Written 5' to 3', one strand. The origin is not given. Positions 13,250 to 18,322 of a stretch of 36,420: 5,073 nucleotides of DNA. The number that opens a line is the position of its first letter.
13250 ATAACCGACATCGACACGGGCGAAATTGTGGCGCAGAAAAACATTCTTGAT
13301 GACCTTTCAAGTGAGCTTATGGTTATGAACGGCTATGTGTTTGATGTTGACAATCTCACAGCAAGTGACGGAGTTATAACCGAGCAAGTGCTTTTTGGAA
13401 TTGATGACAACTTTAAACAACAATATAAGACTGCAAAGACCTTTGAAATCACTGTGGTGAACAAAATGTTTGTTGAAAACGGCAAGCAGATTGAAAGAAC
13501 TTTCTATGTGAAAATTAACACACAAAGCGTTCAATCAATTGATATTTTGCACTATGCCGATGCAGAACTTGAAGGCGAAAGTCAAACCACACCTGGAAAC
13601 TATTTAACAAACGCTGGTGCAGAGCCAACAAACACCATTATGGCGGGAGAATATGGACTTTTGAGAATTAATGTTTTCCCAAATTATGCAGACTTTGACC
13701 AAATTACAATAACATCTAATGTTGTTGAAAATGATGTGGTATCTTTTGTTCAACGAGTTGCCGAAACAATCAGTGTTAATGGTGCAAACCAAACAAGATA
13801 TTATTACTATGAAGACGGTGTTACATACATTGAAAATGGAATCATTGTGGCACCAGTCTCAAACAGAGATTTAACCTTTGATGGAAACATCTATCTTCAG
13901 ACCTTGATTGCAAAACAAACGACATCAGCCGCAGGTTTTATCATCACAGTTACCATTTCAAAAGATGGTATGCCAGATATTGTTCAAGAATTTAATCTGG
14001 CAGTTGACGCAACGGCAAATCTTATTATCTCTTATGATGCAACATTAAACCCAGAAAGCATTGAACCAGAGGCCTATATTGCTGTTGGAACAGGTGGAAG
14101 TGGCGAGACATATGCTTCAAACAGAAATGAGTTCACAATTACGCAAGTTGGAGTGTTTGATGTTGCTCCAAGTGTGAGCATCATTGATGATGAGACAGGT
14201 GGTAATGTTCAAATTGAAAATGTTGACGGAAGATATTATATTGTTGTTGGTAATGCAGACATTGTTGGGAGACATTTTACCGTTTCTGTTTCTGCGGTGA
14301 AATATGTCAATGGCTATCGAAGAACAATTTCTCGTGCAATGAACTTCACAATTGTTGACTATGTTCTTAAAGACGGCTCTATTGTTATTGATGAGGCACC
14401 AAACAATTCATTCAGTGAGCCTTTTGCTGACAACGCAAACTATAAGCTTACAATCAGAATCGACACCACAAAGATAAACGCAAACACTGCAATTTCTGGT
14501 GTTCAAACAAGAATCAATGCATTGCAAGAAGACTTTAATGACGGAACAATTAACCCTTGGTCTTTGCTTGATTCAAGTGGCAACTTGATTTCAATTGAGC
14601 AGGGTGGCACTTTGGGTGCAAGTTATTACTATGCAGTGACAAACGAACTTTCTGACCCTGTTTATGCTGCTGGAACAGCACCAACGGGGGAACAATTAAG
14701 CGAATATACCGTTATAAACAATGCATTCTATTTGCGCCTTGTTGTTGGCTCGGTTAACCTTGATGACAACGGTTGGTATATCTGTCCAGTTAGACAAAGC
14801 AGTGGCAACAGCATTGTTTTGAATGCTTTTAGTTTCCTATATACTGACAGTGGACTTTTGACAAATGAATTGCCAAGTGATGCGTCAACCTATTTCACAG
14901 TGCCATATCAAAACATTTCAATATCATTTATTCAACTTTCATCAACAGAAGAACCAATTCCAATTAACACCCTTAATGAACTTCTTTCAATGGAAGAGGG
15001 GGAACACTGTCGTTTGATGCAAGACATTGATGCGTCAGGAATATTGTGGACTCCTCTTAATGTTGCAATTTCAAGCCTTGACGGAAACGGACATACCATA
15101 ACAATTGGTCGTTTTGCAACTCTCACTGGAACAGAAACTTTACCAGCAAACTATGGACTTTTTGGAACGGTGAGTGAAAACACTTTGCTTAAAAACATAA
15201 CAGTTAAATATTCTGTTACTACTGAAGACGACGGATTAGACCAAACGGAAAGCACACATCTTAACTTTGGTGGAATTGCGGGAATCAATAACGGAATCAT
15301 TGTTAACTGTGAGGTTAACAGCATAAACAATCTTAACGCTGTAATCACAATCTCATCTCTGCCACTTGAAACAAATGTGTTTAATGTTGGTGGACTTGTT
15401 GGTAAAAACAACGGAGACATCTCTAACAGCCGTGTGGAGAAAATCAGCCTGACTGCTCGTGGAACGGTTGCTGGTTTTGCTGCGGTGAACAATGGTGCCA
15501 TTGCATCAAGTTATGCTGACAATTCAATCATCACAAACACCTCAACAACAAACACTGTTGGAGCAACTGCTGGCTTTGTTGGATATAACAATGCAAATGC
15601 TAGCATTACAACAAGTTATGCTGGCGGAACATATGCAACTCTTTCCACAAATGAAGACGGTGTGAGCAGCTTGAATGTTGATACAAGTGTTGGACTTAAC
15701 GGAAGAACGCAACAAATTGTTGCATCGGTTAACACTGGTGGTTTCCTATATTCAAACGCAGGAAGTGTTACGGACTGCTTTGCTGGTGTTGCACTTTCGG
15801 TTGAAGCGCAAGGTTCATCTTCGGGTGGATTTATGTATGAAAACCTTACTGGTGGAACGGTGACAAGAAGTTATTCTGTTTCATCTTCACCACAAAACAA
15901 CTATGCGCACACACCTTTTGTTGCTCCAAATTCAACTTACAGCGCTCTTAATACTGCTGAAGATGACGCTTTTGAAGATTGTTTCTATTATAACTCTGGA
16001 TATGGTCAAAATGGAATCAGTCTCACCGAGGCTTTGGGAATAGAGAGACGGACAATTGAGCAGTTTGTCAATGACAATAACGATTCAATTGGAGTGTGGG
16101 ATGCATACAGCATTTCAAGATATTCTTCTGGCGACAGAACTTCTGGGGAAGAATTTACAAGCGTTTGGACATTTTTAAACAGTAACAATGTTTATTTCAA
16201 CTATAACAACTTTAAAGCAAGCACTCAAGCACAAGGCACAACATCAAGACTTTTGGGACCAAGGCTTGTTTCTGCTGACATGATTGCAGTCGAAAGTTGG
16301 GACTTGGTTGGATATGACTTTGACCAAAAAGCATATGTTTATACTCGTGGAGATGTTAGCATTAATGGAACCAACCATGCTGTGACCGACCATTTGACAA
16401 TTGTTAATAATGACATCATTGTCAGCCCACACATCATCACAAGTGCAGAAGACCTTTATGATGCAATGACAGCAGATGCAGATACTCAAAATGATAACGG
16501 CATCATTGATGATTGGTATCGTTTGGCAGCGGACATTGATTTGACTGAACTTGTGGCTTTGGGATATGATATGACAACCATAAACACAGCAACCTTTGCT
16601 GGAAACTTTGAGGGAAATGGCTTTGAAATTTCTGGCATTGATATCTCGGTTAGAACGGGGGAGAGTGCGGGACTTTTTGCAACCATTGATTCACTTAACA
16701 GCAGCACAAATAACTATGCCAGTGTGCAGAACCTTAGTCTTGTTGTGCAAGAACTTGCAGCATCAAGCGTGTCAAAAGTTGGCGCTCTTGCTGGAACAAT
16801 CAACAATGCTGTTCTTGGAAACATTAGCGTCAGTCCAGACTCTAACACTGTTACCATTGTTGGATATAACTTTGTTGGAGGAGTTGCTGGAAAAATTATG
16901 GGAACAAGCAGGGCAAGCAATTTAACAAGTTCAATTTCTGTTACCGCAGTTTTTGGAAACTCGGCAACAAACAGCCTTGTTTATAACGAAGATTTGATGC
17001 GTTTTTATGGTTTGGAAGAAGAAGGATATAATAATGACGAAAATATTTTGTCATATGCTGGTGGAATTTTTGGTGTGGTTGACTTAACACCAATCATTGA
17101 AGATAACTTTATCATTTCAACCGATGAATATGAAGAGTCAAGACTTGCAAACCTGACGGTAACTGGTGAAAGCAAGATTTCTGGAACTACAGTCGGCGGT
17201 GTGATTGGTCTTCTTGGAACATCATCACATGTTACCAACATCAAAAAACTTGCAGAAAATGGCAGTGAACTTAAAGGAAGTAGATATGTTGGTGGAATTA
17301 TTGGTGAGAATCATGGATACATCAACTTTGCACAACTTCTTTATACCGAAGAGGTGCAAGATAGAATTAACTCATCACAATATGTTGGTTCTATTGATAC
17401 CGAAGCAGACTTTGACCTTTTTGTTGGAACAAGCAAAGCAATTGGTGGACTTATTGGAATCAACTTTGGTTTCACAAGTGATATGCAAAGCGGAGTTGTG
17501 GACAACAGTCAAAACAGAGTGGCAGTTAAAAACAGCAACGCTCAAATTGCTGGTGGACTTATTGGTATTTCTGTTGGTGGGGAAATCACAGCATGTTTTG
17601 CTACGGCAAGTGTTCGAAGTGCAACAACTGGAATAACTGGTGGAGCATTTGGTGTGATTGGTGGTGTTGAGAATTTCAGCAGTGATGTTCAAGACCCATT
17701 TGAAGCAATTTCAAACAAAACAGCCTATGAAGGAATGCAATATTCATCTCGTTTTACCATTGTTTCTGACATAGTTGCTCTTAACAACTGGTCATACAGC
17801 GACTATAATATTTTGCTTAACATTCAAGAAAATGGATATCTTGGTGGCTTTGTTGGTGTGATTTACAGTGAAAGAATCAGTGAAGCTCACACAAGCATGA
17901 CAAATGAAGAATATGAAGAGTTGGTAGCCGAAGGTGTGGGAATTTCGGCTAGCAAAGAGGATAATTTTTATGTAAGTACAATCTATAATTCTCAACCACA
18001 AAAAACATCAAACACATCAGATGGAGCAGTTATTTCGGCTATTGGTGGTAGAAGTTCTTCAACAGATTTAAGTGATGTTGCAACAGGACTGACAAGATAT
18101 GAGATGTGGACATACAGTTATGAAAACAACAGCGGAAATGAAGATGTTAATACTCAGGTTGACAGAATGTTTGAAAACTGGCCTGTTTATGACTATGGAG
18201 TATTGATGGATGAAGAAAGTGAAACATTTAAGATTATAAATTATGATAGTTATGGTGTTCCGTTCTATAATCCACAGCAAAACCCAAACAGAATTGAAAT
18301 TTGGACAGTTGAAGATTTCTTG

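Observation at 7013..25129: One 18.1-kb ORF encodes a 6,038-aa lipid-anchored surface protein built from seven concatenated GLUG-type beta-helix cassettes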

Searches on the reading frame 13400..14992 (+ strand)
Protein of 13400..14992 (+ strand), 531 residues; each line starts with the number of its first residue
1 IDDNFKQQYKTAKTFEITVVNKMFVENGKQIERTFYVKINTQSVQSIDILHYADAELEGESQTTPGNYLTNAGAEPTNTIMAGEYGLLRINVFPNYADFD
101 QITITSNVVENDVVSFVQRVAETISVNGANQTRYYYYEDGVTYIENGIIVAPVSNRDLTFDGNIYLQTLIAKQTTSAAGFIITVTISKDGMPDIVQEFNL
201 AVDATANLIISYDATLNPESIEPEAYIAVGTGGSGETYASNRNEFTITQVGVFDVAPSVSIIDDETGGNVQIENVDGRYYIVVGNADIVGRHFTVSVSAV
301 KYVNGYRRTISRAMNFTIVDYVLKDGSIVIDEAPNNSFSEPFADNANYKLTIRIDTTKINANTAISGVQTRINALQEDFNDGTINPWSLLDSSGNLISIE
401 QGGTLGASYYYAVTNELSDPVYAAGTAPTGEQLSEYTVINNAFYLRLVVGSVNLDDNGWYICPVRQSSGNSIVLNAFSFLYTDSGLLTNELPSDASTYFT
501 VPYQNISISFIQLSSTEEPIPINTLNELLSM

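Call 65: search_solved_structures(query=A2, max_evalue=1)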
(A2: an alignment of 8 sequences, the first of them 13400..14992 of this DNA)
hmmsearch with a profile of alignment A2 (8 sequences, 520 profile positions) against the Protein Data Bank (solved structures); distinct sequences matched with E-value up to 1: 0.

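Call 66: search_protein_families(library=pfam, alignment_id=A2, max_evalue=1)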
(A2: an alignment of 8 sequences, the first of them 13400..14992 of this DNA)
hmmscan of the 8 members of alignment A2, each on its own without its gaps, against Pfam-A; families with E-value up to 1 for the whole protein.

A. member 1, window:13400-14992:+ (531 aa): 0 families

B. families by the number of members that match (of 8 scanned): 1 family
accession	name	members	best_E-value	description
PF21347.3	DUF3108_like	1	0.24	DUF3108-like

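Call 69: predict_structure(alignment_id=A2)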
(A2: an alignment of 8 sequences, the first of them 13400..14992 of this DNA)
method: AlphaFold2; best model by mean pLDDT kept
length: 531 residues; sequences in the alignment: 8
mean_pLDDT: 64.3   pTM: 0.53
mean pLDDT of the five models: 64.3, 64.2, 64.1, 60.5, 60.3
residues with pLDDT >= 90: 78; 70-90: 196; 50-70: 75; < 50: 182
segments of 3 or more residues with pLDDT < 50: 1-3, 59-65, 331-350, 382-531
pLDDT, mean of each block of 10 residues (from residue 1): 52 72 60 75 89 64 52 75 86 88 91 88 82 82 85 87 90 79 94 94 80 63 81 73 85 83 86 88 84 88 68 84 61 40 39 65 77 67 41 32 34 29 33 29 40 41 38 29 29 31 30 37 40 37
secondary structure, 60 per line:
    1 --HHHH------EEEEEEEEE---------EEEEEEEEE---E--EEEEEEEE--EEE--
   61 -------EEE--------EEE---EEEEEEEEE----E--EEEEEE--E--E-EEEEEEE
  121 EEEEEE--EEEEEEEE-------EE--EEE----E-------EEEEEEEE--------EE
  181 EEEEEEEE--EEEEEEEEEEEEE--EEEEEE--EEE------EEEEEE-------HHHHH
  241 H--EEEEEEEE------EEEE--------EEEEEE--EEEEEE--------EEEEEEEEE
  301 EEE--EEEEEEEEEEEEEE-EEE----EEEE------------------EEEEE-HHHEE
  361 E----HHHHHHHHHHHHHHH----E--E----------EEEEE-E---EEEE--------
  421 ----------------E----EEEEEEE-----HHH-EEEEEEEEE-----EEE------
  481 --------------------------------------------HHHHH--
elements in order: H3-6 E13-21 E31-39 E46-53 E56-58 E68-70 E79-81 E85-93 E101-106 E114-126 E129-136 E148-150 E163-170 E179-188 E191-203 E206-211 E214-216 E223-228 H236-241 E244-251 E258-261 E270-275 E278-283 E292-303 E306-319 E321-323 E328-331 E350-354 E359-361 H366-380 E399-403 E409-412 E442-448 E458-466 E472-474 H525-529

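Call 71: fold_search(model_id=the predicted structure, library=pdb)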
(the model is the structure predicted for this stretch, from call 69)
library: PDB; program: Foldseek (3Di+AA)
matches with E <= 10: 1265; with E <= 0.001: 102
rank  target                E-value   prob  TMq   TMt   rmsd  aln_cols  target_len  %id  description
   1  4fmf_C                6.9e-06  0.99  0.12  0.19  20.7       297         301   16  Crystal structure of human nectin-1 full ectodomain (D1-D3) (released 2012-08-22)
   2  4fmf_A                1.1e-05  0.99  0.12  0.19  20.3       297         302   15  Crystal structure of human nectin-1 full ectodomain (D1-D3) (released 2012-08-22)
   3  4fmf_B                1.2e-05  0.99  0.12  0.19  20.4       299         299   15  Crystal structure of human nectin-1 full ectodomain (D1-D3) (released 2012-08-22)
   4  6e6b_A                2.2e-05  1.00  0.15  0.13  22.2       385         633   10  Crystal structure of the Protocadherin GammaB4 extracellular domain (released 2019-04-10)
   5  7d56_A                3.8e-05  1.00  0.20  0.17  11.8       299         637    6  Structure of the peptidylarginine deiminase type III (PAD3) in complex with Cl-amidine (released 2021-06-02)
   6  4n2e                  4.2e-05  1.00  0.19  0.17  11.9       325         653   10  Crystal structure of Protein Arginine Deiminase 2 (D123N, 10 mM Ca2+) (released 2015-02-04)
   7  4n2n                  4.2e-05  1.00  0.19  0.16  12.9       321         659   10  Crystal structure of Protein Arginine Deiminase 2 (E354A, 10 mM Ca2+) (released 2015-02-04)
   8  5t4n_B                4.2e-05  0.99  0.14  0.20  17.9       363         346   12  Crystal Structure of Human Protocadherin-15 EC3-5 D414A Variant (released 2017-02-22)
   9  4n26                  4.8e-05  1.00  0.18  0.16  12.0       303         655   10  Crystal structure of Protein Arginine Deiminase 2 (500 uM Ca2+) (released 2015-02-04)
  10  4n2h                  5.7e-05  1.00  0.21  0.18  11.4       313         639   11  Crystal structure of Protein Arginine Deiminase 2 (D177A, 0 mM Ca2+) (released 2015-02-04)
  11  4n2b                  5.7e-05  1.00  0.19  0.16  12.9       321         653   10  Crystal structure of Protein Arginine Deiminase 2 (10 mM Ca2+) (released 2015-02-04)
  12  7dan_C                6.6e-05  1.00  0.20  0.17  12.0       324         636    8  Structure of the Ca2+-bound wild-type peptidylarginine deiminase type III (PAD3) (released 2021-06-02)
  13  5t4n_A                6.9e-05  0.99  0.14  0.21  19.5       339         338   12  Crystal Structure of Human Protocadherin-15 EC3-5 D414A Variant (released 2017-02-22)
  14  5v5x_B                6.9e-05  0.99  0.15  0.18  22.4       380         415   10  Protocadherin gammaB7 EC3-6 cis-dimer structure (released 2017-11-01)
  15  5dzv_A                7.3e-05  0.90  0.14  0.15  38.0       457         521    8  Protocadherin alpha 7 extracellular cadherin domains 1-5 (released 2016-05-04)
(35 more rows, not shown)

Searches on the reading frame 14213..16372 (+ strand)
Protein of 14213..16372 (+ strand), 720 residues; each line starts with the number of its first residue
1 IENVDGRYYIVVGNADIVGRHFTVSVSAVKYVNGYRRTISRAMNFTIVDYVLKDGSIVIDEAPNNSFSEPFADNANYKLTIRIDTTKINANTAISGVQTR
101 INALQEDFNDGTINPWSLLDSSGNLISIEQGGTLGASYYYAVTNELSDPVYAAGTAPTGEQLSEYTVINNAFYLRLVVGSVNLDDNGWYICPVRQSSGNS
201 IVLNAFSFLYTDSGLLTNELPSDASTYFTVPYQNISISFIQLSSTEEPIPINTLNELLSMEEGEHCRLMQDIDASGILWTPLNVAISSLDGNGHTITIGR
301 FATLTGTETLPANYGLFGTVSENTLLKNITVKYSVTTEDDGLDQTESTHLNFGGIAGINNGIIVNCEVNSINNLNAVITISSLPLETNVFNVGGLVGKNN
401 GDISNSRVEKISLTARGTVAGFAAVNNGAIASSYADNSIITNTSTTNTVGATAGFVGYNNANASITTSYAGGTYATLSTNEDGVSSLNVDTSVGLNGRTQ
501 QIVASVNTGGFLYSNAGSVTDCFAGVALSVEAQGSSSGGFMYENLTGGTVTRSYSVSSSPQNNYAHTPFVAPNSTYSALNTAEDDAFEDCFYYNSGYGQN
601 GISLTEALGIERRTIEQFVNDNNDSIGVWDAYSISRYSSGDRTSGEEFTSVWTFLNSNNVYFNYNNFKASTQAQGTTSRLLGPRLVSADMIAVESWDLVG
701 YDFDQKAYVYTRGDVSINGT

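Call 8: search_protein_families(library=pfam, proteins=[window:14213-16372:+], max_evalue=10)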
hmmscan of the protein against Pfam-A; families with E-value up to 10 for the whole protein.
window:14213-16372:+ (720 aa): 1 family
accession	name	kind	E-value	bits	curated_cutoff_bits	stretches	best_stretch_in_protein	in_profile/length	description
PF07581.17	Glug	-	0.022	15.6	20.5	2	390-408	3-23/28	The GLUG motif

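Call 90: search_protein_families(library=ncbifam, proteins=[window:14213-16372:+], max_evalue=0.1)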
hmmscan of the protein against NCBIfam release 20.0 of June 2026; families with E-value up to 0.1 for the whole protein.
window:14213-16372:+ (720 aa): 0 families

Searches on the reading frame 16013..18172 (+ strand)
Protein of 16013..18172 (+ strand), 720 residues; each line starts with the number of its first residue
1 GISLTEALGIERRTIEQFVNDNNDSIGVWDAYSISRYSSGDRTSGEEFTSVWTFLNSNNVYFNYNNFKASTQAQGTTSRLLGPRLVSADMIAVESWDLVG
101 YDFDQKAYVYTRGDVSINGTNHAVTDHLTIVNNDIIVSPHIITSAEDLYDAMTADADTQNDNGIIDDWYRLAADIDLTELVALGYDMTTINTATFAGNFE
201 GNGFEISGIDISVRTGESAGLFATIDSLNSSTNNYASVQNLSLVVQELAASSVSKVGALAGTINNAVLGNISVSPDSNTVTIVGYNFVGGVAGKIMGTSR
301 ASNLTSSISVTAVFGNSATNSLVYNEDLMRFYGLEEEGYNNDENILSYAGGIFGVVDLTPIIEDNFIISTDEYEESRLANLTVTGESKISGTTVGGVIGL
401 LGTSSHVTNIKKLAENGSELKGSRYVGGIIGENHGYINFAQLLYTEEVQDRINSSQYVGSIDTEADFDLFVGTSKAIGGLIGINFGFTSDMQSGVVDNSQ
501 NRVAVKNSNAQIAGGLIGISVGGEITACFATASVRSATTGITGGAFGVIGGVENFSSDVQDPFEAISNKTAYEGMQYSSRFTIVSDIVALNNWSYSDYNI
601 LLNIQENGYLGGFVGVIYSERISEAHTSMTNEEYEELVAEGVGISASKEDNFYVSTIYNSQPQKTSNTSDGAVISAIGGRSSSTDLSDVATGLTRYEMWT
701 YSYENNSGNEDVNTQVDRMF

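Call 8: search_protein_families(library=pfam, proteins=[window:16013-18172:+], max_evalue=10)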
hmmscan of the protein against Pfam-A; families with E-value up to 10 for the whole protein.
window:16013-18172:+ (720 aa): 2 families
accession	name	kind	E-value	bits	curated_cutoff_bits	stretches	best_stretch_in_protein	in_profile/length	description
PF07581.17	Glug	-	8.3e-06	26.3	20.5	5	512-534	4-27/28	The GLUG motif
PF10450.15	POC1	-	0.02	14.3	22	1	308-432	79-198/273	POC1 chaperone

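Call 90: search_protein_families(library=ncbifam, proteins=[window:16013-18172:+], max_evalue=0.1)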
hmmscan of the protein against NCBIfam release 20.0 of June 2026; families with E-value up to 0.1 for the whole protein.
window:16013-18172:+ (720 aa): 0 families

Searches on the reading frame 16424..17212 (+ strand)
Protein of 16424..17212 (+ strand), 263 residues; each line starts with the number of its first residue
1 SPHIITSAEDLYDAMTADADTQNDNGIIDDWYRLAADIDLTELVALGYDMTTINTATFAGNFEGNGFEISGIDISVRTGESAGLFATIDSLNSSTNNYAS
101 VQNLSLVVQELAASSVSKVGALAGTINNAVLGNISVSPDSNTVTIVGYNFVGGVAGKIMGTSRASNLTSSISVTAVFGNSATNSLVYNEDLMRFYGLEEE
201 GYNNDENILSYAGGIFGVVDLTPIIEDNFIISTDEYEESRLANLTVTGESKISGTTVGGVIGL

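Call 80: find_homologous_proteins(query=A3, max_evalue=0.001)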
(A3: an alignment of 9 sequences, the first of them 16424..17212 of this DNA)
Query A3 (9 sequences) (263 aa, profile of the alignment): 514 proteins with E <= 0.001 among 8000 candidates; the best 120 are listed.
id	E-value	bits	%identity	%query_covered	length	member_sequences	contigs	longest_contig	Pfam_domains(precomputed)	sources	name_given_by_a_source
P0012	6.2e-105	369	25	67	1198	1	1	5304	PF07581.18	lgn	-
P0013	2.5e-99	350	35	61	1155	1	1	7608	PF07581.18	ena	-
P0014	4.6e-86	307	29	48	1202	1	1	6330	PF07581.18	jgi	-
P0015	3.9e-82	294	28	59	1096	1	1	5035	PF05342.20,PF07581.18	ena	-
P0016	9.8e-82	293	28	59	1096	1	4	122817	PF05342.20,PF07581.18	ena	-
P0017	9.1e-81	290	29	55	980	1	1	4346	PF00404.25,PF07581.18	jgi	jgi:hypothetical protein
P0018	3.0e-75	272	27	45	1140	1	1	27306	PF07581.18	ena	-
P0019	2.6e-73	265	29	79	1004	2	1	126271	PF07581.18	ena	-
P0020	1.3e-69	253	26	48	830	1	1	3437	PF07581.18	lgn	-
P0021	5.8e-66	241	30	54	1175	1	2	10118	PF05342.20,PF07581.18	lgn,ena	-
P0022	1.9e-62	230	30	48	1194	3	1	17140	PF05342.20,PF07581.18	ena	-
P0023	5.9e-62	228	28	57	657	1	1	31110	PF07581.18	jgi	jgi:hypothetical protein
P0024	8.9e-60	221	34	29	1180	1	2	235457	PF09479.17,PF07581.18,PF00395.26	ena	-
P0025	3.1e-59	219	29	58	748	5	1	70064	PF07581.18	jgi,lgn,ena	-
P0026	1.3e-58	217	27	42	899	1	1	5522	PF07581.18,PF05345.19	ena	-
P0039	3.6e-47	179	-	-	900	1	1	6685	PF05342.20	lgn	-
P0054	6.0e-41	159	27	83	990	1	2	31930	PF05342.20,PF00395.26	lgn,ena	-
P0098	2.5e-32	131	30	68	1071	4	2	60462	PF05342.20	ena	-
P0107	2.5e-31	127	31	79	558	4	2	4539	PF05342.20,PF07581.18,PF00700.28,PF00669.26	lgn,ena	-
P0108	1.9e-30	125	31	68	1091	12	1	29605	PF05342.20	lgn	-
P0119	4.5e-28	117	26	47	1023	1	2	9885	PF05342.20,PF07581.18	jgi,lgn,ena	-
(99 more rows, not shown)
